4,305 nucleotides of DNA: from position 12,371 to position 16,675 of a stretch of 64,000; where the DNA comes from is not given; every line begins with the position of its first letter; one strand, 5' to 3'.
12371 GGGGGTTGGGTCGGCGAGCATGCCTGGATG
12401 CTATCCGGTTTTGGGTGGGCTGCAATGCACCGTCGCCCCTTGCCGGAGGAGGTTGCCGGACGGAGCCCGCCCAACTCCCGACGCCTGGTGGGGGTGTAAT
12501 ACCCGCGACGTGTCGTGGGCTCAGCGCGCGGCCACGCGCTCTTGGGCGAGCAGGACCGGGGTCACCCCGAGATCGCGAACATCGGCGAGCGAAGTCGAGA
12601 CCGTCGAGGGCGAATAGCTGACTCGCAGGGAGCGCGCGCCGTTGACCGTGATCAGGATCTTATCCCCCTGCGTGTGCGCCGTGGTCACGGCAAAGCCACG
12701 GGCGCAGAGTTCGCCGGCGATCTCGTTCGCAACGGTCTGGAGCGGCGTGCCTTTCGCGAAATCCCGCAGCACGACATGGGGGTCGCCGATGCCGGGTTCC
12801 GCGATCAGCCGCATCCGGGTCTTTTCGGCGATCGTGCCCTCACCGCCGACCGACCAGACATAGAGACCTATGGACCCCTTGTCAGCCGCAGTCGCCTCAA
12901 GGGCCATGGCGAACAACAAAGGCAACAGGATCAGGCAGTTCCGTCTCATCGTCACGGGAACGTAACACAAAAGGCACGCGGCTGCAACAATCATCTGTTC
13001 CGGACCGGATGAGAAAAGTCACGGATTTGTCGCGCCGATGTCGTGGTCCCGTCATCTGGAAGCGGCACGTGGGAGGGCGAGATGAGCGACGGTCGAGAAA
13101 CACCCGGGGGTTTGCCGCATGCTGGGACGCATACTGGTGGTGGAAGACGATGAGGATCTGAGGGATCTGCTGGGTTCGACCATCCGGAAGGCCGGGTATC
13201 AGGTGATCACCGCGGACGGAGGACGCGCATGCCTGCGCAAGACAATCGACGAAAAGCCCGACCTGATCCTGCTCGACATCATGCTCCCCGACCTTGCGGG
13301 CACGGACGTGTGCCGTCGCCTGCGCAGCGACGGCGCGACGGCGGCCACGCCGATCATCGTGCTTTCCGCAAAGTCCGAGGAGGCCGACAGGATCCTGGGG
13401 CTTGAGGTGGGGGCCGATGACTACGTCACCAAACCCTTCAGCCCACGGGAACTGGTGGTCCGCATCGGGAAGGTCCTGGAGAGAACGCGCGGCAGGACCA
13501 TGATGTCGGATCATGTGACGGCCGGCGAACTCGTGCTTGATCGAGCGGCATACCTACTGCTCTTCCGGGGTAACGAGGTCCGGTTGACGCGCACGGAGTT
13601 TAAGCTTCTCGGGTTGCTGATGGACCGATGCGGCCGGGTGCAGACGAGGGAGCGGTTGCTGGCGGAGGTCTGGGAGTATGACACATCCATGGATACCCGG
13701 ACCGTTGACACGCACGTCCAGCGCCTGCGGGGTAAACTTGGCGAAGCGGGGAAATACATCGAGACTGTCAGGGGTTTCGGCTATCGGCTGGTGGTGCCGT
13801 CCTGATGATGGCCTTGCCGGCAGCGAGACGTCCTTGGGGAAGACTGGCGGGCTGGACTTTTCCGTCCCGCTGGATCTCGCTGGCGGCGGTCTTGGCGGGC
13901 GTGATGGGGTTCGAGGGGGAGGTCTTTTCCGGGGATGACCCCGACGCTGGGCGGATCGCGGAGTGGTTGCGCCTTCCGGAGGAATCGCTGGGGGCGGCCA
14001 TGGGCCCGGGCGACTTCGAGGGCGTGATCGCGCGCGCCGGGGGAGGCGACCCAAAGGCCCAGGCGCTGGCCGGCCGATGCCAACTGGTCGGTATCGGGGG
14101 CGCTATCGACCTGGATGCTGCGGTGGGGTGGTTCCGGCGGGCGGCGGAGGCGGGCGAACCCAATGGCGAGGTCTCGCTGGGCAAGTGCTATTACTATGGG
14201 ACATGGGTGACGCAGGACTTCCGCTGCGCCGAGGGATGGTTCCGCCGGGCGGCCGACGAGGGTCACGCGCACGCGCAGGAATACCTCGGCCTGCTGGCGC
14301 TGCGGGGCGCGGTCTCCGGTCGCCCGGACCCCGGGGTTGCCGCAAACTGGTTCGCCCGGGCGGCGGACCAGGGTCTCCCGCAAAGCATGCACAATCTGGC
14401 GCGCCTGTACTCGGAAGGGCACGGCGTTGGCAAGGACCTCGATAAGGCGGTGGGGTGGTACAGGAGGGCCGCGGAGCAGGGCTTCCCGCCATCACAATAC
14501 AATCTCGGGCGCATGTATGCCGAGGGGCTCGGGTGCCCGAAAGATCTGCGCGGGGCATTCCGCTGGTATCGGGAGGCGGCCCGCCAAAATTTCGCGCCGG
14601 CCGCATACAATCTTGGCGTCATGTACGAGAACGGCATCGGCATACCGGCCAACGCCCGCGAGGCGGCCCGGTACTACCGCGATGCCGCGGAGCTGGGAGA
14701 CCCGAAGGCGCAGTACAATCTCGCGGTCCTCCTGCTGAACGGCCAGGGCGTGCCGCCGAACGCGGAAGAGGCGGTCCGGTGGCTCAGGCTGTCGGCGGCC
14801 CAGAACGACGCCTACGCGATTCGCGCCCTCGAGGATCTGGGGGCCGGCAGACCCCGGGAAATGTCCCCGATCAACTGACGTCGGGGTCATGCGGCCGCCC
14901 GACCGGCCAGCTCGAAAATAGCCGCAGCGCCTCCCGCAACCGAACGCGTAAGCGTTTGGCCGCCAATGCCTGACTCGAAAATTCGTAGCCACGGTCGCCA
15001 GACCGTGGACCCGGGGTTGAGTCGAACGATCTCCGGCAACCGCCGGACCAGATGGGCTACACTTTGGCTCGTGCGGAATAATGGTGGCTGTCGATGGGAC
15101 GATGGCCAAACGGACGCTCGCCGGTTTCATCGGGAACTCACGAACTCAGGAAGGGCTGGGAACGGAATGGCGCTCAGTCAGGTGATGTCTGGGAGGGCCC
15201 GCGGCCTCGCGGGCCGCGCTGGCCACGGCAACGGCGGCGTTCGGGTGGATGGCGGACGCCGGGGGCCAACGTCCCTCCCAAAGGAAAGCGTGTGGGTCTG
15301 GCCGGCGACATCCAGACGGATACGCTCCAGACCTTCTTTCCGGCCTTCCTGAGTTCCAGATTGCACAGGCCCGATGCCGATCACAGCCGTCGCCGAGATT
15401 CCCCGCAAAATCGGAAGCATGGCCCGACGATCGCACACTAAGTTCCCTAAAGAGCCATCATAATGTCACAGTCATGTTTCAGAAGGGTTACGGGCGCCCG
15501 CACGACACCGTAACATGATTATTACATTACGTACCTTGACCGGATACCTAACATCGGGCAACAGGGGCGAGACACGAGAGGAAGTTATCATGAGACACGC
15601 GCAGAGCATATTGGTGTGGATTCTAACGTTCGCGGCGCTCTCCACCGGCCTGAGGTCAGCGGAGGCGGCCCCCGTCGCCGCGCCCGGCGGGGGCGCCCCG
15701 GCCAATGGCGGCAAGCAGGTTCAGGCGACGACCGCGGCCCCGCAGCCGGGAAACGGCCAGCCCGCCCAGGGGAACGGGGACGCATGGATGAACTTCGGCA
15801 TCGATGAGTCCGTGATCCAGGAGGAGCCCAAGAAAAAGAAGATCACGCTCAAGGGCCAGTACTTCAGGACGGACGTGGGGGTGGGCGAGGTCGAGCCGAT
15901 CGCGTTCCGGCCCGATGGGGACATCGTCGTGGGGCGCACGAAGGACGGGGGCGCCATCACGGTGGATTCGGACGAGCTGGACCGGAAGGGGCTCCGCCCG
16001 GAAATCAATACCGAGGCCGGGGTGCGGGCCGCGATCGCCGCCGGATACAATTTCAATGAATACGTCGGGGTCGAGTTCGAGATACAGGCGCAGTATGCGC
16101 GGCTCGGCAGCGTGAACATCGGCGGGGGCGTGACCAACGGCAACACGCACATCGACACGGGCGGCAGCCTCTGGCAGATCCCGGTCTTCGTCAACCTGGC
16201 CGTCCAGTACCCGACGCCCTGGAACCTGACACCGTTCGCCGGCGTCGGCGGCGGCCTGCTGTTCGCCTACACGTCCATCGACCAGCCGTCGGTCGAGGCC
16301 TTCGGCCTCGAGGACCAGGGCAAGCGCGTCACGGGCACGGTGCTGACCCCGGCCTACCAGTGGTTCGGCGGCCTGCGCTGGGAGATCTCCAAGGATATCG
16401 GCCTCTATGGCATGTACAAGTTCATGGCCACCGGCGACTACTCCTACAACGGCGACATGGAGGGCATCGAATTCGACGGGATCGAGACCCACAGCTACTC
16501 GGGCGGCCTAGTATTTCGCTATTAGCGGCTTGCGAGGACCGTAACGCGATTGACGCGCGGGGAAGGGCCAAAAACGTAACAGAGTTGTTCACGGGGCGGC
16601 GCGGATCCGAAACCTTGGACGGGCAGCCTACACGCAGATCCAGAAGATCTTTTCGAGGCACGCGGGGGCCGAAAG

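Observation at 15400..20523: Lower-GC island encoding four consecutive secreted or cell-surface proteins, one with a PEP-CTERM signal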

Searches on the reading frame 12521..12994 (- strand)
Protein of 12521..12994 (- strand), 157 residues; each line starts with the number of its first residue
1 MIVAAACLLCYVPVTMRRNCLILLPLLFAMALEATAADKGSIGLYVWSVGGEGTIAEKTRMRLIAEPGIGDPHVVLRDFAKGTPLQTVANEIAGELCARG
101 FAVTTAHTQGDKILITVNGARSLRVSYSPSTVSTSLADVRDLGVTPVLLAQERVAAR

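Call 3: search_protein_families(library=pfam, proteins=[window:12521-12994:-], max_evalue=0.1)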
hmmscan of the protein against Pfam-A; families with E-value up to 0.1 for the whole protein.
window:12521-12994:- (157 aa): 1 family
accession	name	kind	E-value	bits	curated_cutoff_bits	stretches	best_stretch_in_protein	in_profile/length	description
PF23881.1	DUF7234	-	0.0063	17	24.4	1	85-121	22-58/80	Family of unknown function (DUF7234)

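Call 109: search_protein_families(library=pfam, proteins=[window:12521-12994:-], max_evalue=0.01)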
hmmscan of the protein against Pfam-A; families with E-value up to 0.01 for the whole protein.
window:12521-12994:- (157 aa): 1 family
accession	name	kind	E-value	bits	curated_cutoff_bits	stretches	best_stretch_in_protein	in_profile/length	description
PF23881.1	DUF7234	-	0.0063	17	24.4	1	85-121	22-58/80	Family of unknown function (DUF7234)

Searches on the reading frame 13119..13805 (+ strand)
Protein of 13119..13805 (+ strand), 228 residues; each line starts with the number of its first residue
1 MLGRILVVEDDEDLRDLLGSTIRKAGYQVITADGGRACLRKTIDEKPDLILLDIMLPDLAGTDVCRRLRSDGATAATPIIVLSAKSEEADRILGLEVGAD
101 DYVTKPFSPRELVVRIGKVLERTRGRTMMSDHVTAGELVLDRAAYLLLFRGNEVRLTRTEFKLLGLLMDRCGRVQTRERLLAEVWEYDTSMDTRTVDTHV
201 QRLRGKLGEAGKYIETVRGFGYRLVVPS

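Call 3: search_protein_families(library=pfam, proteins=[window:13119-13805:+], max_evalue=0.1)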
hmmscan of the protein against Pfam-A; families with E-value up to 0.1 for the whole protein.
window:13119-13805:+ (228 aa): 3 families
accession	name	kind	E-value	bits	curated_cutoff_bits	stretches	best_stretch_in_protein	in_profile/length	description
PF00072.30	Response_reg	-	4.3e-29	101.3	30.2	1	5-116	1-110/111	Response regulator receiver domain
PF00486.34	Trans_reg_C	-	1e-26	93.3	26.2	1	151-224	1-77/77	Transcriptional regulatory protein, C terminal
PF23198.2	PDE8A_N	-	0.055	13.8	29.6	1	5-88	13-97/147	PDE8A-like, N-terminal domain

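Call 48: search_protein_families(library=pfam, proteins=[window:13119-13805:+], max_evalue=0.001)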
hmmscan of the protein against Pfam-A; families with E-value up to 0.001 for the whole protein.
window:13119-13805:+ (228 aa): 2 families
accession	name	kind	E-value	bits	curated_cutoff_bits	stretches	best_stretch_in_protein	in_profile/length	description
PF00072.30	Response_reg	-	4.3e-29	101.3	30.2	1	5-116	1-110/111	Response regulator receiver domain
PF00486.34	Trans_reg_C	-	1e-26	93.3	26.2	1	151-224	1-77/77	Transcriptional regulatory protein, C terminal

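Call 49: search_protein_families(library=ncbifam, proteins=[window:13119-13805:+], max_evalue=0.00001)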
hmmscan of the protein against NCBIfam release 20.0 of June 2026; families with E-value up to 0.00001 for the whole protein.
window:13119-13805:+ (228 aa): 92 families (the best 25 are shown)
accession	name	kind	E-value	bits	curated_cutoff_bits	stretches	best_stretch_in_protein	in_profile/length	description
TIGR02154.1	PhoB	equivalog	1.3e-69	234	296.2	1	3-224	3-225/226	phosphate regulon transcriptional regulator PhoB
NF008296.0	PRK11083.1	equivalog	9.7e-61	205.1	273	1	4-224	5-225/228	two-component system response regulator CreB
NF053854.1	RespRegPhoBBctds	equivalog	1.3e-60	204.6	270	1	5-224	1-224/225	two-component system response regulator PhoB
NF040689.1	MtrAB_MtrA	equivalog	5.3e-60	202.5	300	1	5-223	1-217/219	MtrAB system response regulator MtrA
NF041733.1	resp_reg_CseB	equivalog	9.4e-59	198.5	350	1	4-225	2-227/228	two-component system response regulator CseB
NF045944.1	ResRegRpaBCyano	equivalog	2.4e-58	197.2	330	1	6-223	1-226/229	response regulator transcription factor RpaB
NF040534.1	resp_reg_YycF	equivalog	3.3e-58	196.7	340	1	4-224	2-227/231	response regulator YycF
NF007982.1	PRK10710.1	equivalog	1.5e-50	172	380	1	4-223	9-226/235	envelope stress response regulator BaeR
NF007546.0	PRK10161.1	equivalog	8.6e-50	169.4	471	1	1-224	1-225/229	phosphate response regulator transcription factor PhoB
NF007005.1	PRK09468.1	equivalog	2.6e-46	158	331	1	4-225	5-232/237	osmolarity response regulator transcription factor OmpR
NF033117.2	vanR_ACDEGLN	exception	6.7e-46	156.7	350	1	5-224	1-225/226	VanR-ABDEGLN family response regulator transcription factor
TIGR01387.1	cztR_silR_copR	subfamily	8.3e-46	156.3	279.2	1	5-224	1-218/218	heavy metal response regulator transcription factor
NF041734.1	resp_reg_RppA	equivalog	1.7e-42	145.4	250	1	4-225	2-228/229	two-component system response regulator RppA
NF008034.0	PRK10766.1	equivalog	2.2e-42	145.2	275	1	4-224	4-226/231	two-component system response regulator TorR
NF000402.1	vanR-B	exception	6.8e-42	143.4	480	1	3-224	3-216/219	vancomycin resistance response regulator transcription factor VanR-B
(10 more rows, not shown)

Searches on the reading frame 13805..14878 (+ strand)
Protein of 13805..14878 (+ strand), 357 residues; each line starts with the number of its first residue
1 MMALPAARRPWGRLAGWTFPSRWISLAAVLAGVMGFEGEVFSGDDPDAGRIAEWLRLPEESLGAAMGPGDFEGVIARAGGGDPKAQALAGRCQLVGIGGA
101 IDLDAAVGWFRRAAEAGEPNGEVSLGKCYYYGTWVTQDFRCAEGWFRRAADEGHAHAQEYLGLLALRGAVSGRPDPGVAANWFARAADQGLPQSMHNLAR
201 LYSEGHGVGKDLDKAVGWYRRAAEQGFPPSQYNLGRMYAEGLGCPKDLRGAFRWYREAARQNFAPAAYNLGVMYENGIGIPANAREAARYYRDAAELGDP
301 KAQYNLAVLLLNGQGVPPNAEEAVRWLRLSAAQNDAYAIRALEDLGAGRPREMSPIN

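Call 3: search_protein_families(library=pfam, proteins=[window:13805-14878:+], max_evalue=0.1)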
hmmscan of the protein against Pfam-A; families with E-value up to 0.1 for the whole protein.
window:13805-14878:+ (357 aa): 4 families
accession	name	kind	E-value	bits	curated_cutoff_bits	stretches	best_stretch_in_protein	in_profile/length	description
PF08238.18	Sel1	-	3e-62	205.3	30.7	7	300-335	1-36/36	Sel1 repeat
PF20308.4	TPR-S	-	0.0018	19.2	27.6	0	207-233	70-94/102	Tetratricopeptide Repeats-Sensor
PF13431.12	TPR_17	-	0.0029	18.2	24.4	0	188-204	9-25/34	Tetratricopeptide repeat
PF23310.1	TPR_27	-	0.055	13.6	27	0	285-328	46-89/110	Plant tetratrico peptide repeats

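Call 4: search_protein_families(library=ncbifam, proteins=[window:13805-14878:+], max_evalue=0.1)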
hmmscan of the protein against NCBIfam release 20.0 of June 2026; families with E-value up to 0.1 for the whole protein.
window:13805-14878:+ (357 aa): 5 families
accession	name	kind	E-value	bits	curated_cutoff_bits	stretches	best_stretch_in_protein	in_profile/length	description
NF033786.1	phenyl_MerG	equivalog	7.1e-33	114.4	350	5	238-347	75-193/217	phenylmercury resistance protein MerG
NF047621.1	FlgprotMotXVib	equivalog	5.4e-27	94.6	330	3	257-334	101-178/211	flagellar protein MotX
NF038194.1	AlgK_TPR_lipo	equivalog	1.2e-24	86.8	700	2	102-223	281-400/448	alginate biosynthesis TPR repeat lipoprotein AlgK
NF045484.1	TransRegExoR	equivalog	2.5e-17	63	450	1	213-335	60-196/267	exopolysaccharide production regulator ExoR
NF033758.1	gliding_GltE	equivalog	0.089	11.8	225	0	259-314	81-134/411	adventurous gliding motility TPR repeat lipoprotein GltE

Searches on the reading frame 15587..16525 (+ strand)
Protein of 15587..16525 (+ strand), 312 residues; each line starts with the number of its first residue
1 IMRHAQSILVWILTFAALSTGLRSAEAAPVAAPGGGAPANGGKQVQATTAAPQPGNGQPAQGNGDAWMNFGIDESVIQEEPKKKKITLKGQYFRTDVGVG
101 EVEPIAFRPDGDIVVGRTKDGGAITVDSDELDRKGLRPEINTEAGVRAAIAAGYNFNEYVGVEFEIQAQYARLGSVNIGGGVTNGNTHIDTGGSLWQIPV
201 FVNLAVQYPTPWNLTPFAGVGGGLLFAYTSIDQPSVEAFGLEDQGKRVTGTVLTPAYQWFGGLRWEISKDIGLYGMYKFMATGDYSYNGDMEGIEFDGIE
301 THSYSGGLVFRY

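Call 3: search_protein_families(library=pfam, proteins=[window:15587-16525:+], max_evalue=0.1)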
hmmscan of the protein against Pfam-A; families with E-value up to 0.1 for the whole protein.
window:15587-16525:+ (312 aa): 1 family
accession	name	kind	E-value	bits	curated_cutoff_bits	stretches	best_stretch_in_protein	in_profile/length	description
PF13505.12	OMP_b-brl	-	4.8e-06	27.3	28.7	1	141-310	39-173/175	Outer membrane protein beta-barrel domain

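Call 4: search_protein_families(library=ncbifam, proteins=[window:15587-16525:+], max_evalue=0.1)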
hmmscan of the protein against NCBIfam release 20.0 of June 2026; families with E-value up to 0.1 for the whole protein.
window:15587-16525:+ (312 aa): 0 families
